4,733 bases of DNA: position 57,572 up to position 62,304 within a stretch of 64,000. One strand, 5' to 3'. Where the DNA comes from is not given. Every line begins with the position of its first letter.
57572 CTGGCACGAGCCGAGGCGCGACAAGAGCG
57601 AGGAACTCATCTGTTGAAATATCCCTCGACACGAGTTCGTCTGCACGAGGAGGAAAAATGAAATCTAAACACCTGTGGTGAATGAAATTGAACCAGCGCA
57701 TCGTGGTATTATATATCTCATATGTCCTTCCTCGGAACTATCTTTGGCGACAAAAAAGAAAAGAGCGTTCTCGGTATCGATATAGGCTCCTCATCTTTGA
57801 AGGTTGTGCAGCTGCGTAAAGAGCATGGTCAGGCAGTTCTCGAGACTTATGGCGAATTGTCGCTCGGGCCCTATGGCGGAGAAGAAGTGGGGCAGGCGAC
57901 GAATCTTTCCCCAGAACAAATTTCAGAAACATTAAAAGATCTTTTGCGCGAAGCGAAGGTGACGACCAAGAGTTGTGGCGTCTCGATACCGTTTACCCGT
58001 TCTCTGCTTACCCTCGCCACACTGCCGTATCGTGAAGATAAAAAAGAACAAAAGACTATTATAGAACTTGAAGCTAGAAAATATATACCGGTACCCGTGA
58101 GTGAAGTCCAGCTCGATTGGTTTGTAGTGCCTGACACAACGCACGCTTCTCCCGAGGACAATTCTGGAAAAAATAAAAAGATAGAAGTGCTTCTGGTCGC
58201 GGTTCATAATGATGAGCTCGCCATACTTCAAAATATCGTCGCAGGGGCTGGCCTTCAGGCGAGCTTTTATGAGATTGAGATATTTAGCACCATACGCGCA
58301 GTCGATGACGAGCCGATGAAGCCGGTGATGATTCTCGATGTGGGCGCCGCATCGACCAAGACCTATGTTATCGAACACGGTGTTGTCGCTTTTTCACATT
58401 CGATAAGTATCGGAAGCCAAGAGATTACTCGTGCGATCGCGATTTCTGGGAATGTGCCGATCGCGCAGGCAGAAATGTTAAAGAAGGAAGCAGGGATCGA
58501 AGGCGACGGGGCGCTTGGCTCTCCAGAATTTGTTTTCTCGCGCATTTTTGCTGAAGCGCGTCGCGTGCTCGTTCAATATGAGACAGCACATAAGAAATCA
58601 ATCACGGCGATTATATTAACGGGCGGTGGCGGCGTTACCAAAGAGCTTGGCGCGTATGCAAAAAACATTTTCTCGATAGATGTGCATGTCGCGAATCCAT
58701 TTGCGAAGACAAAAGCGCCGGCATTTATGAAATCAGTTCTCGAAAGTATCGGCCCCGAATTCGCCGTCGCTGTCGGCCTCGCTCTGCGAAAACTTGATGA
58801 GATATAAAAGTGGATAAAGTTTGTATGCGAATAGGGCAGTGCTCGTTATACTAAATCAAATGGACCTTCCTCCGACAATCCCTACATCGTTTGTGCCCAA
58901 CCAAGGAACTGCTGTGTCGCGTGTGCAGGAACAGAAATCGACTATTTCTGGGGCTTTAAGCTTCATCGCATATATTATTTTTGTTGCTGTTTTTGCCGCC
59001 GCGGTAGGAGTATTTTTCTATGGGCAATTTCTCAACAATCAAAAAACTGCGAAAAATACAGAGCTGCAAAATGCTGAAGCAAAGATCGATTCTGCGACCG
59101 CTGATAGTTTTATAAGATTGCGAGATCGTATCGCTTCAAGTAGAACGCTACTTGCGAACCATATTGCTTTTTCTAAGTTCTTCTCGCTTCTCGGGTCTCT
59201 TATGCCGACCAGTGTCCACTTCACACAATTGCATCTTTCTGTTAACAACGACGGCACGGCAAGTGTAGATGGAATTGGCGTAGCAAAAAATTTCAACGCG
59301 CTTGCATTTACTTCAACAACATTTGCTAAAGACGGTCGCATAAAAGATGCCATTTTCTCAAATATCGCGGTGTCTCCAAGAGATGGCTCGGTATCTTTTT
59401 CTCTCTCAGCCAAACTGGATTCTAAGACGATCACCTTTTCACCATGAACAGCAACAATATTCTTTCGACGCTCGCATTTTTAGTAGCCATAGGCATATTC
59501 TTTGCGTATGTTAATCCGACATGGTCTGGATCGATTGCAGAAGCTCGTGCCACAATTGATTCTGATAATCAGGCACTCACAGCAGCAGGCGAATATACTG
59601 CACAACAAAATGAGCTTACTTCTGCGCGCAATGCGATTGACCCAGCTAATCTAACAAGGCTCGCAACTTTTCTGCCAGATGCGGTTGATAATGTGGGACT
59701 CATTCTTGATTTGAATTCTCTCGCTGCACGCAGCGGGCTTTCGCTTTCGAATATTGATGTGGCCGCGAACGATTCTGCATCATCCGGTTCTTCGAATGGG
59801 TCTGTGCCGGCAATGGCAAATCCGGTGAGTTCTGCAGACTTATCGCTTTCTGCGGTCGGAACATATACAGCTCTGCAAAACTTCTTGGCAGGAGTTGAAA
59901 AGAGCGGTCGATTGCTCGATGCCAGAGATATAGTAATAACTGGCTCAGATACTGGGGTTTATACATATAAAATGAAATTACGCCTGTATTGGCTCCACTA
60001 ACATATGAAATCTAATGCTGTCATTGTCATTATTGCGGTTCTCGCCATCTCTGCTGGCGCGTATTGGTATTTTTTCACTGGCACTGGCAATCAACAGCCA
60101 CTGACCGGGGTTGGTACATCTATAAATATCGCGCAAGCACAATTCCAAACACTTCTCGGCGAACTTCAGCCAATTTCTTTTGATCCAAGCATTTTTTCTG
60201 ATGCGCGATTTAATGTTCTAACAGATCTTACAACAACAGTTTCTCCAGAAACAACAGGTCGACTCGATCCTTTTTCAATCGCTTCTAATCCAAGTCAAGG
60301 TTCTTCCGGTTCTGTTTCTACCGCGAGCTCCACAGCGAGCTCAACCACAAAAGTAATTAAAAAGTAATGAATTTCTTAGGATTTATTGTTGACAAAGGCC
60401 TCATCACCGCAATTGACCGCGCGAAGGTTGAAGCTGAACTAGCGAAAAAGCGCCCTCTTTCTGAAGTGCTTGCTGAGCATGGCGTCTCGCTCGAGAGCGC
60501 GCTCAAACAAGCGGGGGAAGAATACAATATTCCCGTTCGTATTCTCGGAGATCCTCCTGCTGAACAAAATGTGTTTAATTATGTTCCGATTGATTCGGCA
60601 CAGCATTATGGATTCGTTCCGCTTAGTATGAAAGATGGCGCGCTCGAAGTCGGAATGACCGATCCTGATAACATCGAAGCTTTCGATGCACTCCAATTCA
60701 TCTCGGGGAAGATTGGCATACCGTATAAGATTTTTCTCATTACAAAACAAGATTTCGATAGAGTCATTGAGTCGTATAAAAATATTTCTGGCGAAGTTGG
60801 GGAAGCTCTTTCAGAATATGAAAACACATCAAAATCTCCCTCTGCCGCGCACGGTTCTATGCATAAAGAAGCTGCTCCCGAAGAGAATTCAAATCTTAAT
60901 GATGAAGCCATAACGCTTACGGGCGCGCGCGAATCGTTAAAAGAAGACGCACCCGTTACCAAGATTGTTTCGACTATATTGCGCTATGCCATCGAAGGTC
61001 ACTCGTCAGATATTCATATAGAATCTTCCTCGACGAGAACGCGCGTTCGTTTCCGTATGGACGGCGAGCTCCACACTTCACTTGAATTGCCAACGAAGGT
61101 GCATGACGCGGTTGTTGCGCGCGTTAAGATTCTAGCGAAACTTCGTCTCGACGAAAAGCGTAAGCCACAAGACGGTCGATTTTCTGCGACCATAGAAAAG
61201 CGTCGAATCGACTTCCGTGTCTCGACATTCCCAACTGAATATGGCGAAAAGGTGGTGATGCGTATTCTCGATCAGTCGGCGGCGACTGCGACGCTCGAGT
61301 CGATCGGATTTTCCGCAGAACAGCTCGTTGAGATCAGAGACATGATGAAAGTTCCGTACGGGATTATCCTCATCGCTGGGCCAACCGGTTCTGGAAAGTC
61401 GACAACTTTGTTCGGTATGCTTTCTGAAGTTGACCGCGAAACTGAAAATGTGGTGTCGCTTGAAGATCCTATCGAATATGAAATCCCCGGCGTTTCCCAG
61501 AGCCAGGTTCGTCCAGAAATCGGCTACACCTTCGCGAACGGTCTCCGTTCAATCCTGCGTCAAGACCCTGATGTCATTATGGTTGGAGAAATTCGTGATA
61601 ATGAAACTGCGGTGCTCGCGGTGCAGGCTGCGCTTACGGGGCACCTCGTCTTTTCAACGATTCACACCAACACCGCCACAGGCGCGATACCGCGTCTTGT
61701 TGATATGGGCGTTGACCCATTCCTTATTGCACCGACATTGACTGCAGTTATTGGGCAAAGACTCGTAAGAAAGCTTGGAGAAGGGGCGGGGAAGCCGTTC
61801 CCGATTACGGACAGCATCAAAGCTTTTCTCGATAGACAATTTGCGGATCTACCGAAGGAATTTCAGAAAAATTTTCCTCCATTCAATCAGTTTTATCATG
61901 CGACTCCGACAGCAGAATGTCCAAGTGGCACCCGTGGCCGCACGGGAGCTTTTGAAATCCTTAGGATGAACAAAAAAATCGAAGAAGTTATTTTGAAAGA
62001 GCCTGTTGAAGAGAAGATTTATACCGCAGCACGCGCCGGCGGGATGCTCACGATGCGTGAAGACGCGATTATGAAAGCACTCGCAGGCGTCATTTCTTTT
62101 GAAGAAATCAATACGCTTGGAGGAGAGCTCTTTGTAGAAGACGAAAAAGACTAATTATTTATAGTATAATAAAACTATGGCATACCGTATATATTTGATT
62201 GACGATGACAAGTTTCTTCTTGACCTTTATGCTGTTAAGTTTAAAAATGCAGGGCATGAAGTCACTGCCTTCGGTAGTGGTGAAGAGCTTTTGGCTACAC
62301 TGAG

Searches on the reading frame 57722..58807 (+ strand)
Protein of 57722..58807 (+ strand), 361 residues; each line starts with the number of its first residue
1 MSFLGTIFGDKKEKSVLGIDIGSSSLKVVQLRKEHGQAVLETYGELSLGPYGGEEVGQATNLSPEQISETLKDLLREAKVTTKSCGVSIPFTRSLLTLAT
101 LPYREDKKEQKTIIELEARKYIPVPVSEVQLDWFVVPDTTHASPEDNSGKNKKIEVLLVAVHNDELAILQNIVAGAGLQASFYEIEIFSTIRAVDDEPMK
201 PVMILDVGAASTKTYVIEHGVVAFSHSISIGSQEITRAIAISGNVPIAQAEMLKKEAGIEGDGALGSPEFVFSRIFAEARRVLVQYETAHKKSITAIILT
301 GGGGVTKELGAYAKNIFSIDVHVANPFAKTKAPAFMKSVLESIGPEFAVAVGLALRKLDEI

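Call 101: search_protein_families(library=pfam, proteins=[window:57722-58807:+], max_evalue=0.01)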
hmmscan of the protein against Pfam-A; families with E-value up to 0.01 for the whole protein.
window:57722-58807:+ (361 aa): 3 families
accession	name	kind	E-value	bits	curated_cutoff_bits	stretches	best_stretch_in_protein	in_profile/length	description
PF11104.14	PilM_2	-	3.7e-38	131.8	27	1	18-357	1-339/340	Type IV pilus assembly protein PilM;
PF14450.12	FtsA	-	6e-14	52.9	31.8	1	204-352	2-127/127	Cell division protein FtsA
PF06723.19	MreB_Mbl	-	9.3e-05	21.8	27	0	202-240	147-185/327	MreB/Mbl protein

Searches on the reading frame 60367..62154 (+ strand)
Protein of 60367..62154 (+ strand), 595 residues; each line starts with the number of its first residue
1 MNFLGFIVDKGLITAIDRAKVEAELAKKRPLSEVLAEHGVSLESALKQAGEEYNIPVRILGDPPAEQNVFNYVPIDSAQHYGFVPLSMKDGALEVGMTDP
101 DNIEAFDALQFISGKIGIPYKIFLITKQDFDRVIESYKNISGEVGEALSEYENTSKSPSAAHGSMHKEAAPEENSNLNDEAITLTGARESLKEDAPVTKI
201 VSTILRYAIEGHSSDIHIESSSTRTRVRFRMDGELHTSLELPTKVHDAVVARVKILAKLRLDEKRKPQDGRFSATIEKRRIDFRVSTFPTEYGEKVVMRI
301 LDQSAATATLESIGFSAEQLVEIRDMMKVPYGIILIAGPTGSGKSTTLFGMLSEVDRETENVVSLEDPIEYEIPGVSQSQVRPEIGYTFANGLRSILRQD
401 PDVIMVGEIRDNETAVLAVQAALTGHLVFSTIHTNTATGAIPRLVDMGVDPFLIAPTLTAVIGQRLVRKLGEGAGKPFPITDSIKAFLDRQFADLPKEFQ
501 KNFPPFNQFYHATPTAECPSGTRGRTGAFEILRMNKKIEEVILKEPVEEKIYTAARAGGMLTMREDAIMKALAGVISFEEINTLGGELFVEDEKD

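Call 15: search_protein_families(library=pfam, proteins=[window:60367-62154:+], max_evalue=0.001)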
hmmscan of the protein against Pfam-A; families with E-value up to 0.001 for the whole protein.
window:60367-62154:+ (595 aa): 2 families
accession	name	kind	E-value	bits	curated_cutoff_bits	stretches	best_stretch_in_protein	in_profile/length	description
PF00437.27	T2SSE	-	9.8e-116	386.9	24.9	1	192-582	3-369/370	Type II/IV secretion system protein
PF05157.20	MshEN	-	4.4e-14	52.7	23.1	1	53-138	1-84/90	MshEN domain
